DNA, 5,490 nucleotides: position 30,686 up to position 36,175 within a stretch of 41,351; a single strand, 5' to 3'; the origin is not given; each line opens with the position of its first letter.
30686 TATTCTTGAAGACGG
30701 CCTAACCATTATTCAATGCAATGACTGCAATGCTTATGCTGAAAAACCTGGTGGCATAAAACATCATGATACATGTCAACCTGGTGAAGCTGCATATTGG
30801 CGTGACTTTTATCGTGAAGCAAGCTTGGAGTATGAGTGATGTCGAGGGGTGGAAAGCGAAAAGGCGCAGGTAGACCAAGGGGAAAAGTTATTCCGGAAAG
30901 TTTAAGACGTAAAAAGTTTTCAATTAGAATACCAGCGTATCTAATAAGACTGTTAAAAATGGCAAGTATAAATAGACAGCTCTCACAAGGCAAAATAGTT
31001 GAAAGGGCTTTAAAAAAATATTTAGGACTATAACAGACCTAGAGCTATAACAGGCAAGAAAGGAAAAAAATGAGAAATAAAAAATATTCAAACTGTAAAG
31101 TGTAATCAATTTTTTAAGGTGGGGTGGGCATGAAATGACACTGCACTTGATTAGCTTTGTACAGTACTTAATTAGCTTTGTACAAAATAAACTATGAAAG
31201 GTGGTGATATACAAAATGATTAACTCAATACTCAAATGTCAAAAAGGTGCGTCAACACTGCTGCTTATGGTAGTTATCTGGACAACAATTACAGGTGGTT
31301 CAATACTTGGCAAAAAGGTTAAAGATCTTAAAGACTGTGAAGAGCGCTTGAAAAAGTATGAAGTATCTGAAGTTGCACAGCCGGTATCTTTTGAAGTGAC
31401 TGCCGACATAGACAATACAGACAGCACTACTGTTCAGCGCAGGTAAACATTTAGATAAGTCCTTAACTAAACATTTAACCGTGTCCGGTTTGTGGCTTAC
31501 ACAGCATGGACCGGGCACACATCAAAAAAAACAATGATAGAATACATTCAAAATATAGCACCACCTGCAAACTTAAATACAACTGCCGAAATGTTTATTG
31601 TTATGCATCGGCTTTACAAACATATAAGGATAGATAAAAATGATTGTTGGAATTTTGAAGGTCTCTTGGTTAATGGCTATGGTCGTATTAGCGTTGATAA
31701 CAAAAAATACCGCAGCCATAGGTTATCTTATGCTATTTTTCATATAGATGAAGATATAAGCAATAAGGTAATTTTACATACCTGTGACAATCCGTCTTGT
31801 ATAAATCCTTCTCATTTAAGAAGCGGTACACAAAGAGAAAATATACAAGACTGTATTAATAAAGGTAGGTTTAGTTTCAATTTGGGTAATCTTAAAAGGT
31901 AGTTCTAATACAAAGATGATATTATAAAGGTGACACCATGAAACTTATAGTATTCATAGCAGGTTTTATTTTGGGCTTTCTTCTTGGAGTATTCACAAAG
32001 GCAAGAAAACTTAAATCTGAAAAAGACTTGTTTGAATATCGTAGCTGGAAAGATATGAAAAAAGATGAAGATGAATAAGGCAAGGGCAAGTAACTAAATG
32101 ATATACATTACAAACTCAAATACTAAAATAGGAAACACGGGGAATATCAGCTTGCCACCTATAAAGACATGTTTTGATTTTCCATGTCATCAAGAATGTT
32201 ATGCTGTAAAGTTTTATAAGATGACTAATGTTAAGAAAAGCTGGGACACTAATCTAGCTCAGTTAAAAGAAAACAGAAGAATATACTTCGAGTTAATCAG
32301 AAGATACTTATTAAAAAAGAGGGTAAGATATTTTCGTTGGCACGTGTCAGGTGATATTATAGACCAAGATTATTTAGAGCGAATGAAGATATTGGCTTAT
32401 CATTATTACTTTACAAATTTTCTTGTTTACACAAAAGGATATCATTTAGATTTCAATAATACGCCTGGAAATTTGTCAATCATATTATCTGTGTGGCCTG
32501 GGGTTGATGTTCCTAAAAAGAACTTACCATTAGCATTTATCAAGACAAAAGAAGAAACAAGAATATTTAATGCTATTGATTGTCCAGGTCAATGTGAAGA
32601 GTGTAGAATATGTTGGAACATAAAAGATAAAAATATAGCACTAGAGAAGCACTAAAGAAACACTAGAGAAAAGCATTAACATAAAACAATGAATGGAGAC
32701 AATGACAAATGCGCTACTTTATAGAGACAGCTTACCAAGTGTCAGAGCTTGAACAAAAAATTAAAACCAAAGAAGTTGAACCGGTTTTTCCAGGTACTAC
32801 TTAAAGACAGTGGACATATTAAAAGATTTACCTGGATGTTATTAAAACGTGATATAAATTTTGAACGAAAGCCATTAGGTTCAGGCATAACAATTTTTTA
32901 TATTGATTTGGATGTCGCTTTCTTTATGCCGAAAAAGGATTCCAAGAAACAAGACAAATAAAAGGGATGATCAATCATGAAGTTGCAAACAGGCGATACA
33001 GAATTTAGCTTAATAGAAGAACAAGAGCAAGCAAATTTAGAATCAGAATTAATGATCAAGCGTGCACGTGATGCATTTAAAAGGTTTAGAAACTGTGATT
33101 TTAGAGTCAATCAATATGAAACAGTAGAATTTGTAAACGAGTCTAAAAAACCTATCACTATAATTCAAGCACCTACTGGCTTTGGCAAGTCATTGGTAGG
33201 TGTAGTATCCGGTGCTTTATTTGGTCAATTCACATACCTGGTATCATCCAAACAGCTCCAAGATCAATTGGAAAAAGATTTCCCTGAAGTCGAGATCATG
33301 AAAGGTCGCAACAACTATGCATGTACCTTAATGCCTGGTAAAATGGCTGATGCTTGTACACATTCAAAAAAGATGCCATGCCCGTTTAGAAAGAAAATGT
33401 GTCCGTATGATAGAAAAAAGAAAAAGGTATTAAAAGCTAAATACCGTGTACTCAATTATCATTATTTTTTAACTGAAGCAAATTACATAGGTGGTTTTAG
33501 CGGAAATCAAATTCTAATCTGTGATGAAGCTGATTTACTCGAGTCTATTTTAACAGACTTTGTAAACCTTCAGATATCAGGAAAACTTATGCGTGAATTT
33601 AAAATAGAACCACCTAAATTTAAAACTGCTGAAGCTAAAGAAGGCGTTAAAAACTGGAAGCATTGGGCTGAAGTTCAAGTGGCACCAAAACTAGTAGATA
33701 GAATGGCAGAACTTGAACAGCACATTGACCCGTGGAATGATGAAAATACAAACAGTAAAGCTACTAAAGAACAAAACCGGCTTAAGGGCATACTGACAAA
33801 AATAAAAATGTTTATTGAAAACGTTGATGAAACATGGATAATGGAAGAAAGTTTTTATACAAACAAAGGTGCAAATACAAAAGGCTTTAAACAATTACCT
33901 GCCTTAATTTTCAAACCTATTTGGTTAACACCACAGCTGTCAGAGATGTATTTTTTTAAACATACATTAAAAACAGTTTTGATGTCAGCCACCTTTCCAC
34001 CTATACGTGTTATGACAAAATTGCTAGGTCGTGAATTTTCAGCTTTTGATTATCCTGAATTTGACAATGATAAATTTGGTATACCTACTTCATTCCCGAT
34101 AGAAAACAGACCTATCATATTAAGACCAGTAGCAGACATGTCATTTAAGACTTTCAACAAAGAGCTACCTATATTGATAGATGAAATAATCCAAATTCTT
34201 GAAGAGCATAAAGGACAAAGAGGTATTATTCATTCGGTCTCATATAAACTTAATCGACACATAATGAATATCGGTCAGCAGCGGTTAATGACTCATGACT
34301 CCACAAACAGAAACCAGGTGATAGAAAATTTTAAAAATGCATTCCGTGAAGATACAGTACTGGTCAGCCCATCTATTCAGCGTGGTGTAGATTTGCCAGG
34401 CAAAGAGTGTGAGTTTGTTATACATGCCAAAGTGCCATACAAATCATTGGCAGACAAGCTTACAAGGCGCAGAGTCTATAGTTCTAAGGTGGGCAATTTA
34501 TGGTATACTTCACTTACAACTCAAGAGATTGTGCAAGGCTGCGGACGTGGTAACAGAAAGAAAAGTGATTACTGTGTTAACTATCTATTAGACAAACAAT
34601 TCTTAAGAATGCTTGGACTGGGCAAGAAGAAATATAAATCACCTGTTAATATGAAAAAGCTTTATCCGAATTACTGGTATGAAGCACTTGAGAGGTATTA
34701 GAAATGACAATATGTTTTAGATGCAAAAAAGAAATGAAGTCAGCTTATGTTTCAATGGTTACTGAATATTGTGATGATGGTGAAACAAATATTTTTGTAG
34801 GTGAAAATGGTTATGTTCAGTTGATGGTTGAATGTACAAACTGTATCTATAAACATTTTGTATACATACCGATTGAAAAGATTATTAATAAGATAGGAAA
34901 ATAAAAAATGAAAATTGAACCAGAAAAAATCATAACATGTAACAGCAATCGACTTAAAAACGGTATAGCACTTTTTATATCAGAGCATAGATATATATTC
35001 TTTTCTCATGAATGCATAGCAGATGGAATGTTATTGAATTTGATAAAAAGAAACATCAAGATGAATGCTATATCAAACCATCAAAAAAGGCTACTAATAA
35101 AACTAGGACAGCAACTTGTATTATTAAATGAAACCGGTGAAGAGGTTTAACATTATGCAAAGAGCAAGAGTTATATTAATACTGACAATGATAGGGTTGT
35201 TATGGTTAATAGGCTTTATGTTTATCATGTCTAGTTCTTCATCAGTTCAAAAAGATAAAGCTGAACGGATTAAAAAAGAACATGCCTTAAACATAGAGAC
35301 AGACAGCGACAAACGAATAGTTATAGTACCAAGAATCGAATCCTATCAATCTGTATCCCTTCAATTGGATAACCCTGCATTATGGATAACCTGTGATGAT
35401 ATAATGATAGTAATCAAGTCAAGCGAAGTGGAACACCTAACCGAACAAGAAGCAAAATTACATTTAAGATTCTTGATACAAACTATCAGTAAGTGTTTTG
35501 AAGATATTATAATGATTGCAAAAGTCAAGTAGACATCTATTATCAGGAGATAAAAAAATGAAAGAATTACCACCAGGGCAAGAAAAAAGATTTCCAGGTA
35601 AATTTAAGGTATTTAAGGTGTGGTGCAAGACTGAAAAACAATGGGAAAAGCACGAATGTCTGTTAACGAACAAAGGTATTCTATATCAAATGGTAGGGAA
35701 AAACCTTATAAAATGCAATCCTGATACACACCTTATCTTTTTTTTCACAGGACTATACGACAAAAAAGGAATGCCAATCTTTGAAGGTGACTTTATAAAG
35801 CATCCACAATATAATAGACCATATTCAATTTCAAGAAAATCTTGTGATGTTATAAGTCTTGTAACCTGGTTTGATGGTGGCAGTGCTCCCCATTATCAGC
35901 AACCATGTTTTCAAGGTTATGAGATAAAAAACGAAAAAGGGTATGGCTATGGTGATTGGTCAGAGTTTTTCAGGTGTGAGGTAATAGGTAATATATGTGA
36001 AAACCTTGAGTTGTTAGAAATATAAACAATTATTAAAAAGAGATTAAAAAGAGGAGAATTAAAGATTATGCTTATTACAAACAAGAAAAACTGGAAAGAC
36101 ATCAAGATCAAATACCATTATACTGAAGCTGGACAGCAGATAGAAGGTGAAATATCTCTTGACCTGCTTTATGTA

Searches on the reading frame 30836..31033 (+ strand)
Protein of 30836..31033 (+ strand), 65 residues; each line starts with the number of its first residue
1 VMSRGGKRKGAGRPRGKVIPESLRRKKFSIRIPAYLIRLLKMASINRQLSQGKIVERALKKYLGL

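Call 9: search_protein_families(library=phrogs, proteins=[window:30836-31033:+], max_evalue=0.001)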
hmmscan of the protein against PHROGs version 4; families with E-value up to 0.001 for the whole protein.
window:30836-31033:+ (65 aa): 1 family
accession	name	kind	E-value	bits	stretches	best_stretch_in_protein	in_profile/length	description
phrog_3180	-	transcription regulation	2.1e-05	25.4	1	24-63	4-43/50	Arc-like repressor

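Call 27: search_protein_families(library=pfam, proteins=[window:30836-31033:+], max_evalue=0.01)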
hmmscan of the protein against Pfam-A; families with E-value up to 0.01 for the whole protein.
window:30836-31033:+ (65 aa): 1 family
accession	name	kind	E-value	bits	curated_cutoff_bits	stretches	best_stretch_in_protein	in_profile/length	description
PF01402.27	RHH_1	-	0.002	18.5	20.5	0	28-64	2-38/39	Ribbon-helix-helix protein, copG family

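Call 58: search_solved_structures(query=window:30836-31033:+, max_evalue=10, show_alignments=2)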
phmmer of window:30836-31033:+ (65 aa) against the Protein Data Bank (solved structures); distinct sequences matched with E-value up to 10: 1.
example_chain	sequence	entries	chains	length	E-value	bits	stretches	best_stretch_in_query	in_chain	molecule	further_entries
9kkd_A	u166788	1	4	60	0.0088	20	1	26-63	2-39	Ribbon-helix-helix protein, CopG family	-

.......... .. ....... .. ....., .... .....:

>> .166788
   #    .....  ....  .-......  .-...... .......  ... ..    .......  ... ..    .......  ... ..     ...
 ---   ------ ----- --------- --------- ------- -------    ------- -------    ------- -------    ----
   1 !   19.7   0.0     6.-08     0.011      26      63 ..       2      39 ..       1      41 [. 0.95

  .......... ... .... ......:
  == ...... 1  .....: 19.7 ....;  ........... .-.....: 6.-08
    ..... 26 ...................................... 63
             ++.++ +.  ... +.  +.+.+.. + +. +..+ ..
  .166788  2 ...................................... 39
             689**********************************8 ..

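Call 84: find_homologous_proteins(query=window:30836-31033:+, max_evalue=0.001)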
Query window:30836-31033:+ (65 aa): 1 proteins with E <= 0.001 among 2 candidates.
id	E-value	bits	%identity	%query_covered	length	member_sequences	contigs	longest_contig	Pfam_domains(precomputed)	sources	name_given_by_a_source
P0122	3.3e-31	123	100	98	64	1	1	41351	-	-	-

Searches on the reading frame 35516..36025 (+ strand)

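Call 79: search_protein_families(library=phrogs, proteins=[window:35516-36025:+], max_evalue=0.01)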
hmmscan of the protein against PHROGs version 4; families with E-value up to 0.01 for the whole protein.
window:35516-36025:+ (169 aa): 2 families
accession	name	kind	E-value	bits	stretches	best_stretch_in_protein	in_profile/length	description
phrog_98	-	unknown function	3.6e-19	70.1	1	33-168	30-151/208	-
phrog_8684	-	unknown function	3.5e-10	41.1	1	58-168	47-161/164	-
